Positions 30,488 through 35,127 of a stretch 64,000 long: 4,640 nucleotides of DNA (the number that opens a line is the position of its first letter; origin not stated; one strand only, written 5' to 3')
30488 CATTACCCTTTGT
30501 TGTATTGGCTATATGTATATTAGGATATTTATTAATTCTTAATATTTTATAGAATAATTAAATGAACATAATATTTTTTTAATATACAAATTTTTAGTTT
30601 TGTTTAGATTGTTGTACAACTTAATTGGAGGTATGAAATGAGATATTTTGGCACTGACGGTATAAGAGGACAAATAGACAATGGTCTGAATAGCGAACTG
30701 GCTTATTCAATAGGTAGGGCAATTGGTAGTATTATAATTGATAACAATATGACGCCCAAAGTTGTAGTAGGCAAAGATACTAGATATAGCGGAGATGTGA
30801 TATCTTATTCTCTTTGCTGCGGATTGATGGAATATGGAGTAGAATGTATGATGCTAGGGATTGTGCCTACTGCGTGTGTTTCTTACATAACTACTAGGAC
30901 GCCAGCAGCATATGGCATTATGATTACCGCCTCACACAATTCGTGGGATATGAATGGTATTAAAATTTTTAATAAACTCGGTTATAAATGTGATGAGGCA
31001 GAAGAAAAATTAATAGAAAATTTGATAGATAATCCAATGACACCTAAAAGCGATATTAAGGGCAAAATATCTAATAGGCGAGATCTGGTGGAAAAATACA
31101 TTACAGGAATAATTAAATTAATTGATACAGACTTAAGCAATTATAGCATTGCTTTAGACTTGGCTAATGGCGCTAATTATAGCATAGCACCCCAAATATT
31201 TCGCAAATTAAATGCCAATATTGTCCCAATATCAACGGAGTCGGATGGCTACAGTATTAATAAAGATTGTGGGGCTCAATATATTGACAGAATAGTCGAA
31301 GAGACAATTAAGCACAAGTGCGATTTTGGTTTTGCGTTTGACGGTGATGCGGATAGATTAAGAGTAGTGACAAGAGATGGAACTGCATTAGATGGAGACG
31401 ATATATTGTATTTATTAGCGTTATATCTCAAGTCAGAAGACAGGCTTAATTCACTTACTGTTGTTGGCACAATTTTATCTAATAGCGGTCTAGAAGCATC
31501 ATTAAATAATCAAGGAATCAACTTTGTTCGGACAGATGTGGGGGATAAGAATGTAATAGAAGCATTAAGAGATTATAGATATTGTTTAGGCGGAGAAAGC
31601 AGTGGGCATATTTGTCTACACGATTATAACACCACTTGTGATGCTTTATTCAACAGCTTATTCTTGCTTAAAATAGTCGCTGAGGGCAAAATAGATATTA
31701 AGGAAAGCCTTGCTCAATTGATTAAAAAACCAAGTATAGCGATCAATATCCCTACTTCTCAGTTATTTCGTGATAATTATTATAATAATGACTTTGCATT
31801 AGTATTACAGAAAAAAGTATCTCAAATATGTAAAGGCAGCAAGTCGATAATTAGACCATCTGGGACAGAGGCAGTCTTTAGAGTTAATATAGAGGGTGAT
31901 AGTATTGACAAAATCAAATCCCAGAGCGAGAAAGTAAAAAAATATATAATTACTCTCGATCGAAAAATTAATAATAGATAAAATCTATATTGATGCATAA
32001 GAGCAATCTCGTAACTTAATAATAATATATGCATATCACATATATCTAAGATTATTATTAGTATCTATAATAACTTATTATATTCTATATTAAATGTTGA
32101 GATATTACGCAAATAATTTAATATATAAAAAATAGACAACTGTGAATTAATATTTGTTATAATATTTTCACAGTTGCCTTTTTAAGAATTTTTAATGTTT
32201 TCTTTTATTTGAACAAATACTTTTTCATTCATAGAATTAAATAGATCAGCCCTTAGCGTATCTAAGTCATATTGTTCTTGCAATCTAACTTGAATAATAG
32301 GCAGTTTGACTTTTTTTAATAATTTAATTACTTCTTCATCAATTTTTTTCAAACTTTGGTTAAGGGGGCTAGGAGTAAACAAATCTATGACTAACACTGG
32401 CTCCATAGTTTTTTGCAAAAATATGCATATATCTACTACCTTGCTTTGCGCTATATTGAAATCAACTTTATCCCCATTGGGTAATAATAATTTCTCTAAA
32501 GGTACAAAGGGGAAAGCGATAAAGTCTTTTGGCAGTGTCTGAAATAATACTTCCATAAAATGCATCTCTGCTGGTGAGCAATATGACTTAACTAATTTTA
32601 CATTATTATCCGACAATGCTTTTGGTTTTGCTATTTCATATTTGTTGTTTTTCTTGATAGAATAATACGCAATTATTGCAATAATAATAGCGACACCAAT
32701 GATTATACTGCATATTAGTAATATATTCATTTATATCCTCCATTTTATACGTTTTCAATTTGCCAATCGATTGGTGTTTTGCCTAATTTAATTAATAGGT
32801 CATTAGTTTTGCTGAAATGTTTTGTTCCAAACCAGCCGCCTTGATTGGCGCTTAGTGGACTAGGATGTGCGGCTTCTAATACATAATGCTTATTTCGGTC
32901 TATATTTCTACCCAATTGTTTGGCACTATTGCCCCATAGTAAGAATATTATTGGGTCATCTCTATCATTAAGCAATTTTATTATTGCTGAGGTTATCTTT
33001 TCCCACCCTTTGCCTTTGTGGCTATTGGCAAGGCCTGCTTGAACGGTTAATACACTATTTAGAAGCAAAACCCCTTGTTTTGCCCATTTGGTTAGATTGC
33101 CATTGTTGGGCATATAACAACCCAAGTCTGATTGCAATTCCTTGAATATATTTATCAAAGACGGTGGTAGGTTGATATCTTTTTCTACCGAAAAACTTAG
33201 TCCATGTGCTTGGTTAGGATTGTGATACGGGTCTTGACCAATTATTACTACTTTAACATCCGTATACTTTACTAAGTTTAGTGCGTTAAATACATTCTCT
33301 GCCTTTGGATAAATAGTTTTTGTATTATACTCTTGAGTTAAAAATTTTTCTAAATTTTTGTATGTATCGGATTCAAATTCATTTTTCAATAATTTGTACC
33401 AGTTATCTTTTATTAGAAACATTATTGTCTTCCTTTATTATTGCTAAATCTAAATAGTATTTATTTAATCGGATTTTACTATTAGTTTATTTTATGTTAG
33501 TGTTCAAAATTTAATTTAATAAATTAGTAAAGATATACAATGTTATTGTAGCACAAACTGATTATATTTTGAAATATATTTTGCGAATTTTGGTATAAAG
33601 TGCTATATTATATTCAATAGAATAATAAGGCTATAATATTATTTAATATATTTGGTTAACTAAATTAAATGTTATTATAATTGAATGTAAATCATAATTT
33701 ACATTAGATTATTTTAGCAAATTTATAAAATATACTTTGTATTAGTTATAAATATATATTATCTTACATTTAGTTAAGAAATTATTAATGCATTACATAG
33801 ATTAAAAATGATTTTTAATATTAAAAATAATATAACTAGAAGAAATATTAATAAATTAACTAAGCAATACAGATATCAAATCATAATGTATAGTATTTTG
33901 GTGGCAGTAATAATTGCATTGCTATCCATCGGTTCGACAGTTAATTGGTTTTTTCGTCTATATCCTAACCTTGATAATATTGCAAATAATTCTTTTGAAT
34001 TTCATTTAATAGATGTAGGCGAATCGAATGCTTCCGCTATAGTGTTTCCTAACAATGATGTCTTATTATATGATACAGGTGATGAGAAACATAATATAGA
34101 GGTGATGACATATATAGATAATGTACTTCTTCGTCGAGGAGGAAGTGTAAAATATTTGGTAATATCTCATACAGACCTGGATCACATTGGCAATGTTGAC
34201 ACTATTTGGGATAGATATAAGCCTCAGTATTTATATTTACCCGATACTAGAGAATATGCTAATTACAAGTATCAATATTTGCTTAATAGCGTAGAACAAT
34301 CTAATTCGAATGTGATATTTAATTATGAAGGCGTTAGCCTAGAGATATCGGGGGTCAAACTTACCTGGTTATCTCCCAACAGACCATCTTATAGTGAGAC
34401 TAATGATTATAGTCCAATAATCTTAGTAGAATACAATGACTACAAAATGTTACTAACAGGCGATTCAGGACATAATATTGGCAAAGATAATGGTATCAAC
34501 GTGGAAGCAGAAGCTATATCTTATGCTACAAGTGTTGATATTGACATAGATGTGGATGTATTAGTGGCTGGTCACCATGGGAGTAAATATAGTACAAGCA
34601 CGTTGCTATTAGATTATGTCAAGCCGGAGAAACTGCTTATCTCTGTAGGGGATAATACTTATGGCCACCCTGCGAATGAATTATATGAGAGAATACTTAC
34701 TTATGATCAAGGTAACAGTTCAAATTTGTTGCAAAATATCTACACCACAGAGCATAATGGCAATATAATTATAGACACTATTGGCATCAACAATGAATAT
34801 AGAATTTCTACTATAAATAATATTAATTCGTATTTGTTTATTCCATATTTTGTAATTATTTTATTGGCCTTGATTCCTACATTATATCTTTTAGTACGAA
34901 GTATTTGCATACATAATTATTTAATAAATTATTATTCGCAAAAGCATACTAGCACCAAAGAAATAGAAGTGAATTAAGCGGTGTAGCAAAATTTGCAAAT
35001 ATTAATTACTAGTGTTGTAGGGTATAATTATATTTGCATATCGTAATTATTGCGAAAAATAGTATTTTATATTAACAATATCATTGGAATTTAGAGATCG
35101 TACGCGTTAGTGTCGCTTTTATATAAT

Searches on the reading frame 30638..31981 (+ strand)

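Call 75: search_protein_families(library=pfam, proteins=[window:30638-31981:+], max_evalue=0.00001)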
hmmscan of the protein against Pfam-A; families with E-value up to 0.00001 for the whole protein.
window:30638-31981:+ (447 aa): 3 families
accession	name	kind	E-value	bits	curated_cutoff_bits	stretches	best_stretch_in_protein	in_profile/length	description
PF02878.22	PGM_PMM_I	-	1.1e-36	126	22.5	1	2-132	2-133/138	Phosphoglucomutase/phosphomannomutase, alpha/beta/alpha domain I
PF02880.22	PGM_PMM_III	-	2.5e-27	95.7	20.7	1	252-363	1-113/115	Phosphoglucomutase/phosphomannomutase, alpha/beta/alpha domain III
PF02879.22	PGM_PMM_II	-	1.6e-13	51.5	29.3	1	153-248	2-103/103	Phosphoglucomutase/phosphomannomutase, alpha/beta/alpha domain II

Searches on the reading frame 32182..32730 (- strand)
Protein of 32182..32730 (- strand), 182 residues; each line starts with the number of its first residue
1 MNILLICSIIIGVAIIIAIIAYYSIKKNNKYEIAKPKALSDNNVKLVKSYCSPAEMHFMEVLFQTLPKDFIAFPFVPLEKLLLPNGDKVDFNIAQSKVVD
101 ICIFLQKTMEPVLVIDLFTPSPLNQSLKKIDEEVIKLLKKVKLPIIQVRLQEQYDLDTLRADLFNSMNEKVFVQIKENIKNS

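Call 75: search_protein_families(library=pfam, proteins=[window:32182-32730:-], max_evalue=0.00001)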
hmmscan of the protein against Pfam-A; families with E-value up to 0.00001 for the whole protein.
window:32182-32730:- (182 aa): 1 family
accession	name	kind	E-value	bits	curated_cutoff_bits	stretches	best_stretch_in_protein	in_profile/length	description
PF10881.14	DUF2726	-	4.3e-08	33.4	24.7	1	52-163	6-123/126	Protein of unknown function (DUF2726)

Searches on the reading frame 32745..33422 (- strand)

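Call 75: search_protein_families(library=pfam, proteins=[window:32745-33422:-], max_evalue=0.00001)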
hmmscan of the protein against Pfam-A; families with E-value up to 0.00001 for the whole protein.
window:32745-33422:- (225 aa): 1 family
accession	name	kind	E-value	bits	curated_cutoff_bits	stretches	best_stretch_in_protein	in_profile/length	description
PF03167.25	UDG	-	5.8e-16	59.3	24.3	1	55-210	7-140/141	Uracil DNA glycosylase superfamily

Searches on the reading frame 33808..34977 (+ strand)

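Call 75: search_protein_families(library=pfam, proteins=[window:33808-34977:+], max_evalue=0.00001)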
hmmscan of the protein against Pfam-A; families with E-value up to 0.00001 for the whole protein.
window:33808-34977:+ (389 aa): 1 family
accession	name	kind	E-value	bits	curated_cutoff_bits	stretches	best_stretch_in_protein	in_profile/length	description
PF00753.33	Lactamase_B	-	1.1e-11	45.5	22.7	1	70-280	3-194/196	Metallo-beta-lactamase superfamily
